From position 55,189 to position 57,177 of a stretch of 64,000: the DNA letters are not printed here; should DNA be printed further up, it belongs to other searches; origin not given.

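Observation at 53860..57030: Opine-dehydrogenase-family oxidoreductase plus B12-binding-domain fusion protein behind a long structured leader with terminator: uncharacterised catabolic module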

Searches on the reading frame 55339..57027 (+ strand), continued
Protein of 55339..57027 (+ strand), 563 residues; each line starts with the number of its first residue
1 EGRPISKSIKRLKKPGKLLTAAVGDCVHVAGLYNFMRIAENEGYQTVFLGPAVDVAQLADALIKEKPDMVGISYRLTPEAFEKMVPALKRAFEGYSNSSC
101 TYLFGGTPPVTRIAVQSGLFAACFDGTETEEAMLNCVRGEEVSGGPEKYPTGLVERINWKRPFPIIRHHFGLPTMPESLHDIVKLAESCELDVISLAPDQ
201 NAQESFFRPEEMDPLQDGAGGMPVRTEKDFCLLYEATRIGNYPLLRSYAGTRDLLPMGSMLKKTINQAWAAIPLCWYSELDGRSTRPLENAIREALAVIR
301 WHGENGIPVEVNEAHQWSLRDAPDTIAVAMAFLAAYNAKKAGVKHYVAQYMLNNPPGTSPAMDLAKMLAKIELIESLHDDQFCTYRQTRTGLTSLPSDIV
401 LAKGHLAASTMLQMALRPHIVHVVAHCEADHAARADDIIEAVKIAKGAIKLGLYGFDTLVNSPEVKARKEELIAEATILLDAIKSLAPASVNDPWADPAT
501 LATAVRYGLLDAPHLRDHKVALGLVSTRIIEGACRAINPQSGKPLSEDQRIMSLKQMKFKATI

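Call 95: list_cluster_members(proteins=[P0175, P0159, P0130, P0137, P0187])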
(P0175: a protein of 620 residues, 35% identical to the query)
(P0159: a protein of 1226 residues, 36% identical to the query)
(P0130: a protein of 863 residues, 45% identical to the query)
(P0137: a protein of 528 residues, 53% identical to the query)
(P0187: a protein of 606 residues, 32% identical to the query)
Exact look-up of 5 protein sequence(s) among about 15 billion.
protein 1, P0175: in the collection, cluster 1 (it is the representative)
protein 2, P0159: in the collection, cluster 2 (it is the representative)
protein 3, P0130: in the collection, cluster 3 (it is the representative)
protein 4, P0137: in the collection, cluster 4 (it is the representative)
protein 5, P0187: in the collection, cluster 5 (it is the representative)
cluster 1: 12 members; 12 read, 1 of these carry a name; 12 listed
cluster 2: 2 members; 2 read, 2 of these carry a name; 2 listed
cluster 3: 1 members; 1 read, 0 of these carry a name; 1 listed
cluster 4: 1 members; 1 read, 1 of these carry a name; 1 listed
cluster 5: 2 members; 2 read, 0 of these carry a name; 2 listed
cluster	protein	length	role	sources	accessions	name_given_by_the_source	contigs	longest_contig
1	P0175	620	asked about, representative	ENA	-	-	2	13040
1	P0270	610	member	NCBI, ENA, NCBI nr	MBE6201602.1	MAG: hypothetical protein E7134_05375 [Rikenellaceae bacterium] | hypothetical protein [Rikenellaceae bacterium]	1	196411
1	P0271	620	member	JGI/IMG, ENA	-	-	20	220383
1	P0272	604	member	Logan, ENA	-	-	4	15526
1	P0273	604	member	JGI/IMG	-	-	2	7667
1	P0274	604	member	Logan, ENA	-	-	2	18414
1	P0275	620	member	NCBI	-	-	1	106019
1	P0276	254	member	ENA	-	-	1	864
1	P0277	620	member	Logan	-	-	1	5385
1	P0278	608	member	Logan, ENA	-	-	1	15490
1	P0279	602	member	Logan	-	-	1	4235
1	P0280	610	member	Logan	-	-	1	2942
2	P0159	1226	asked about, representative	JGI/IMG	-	uncharacterized protein (TIGR01319 family)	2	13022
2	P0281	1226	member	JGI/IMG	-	uncharacterized protein (TIGR01319 family)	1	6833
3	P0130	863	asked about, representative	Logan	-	-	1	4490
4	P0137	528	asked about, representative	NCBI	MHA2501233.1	MAG: NAD/NADP octopine/nopaline dehydrogenase family protein, partial [Candidatus ...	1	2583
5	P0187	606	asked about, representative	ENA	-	-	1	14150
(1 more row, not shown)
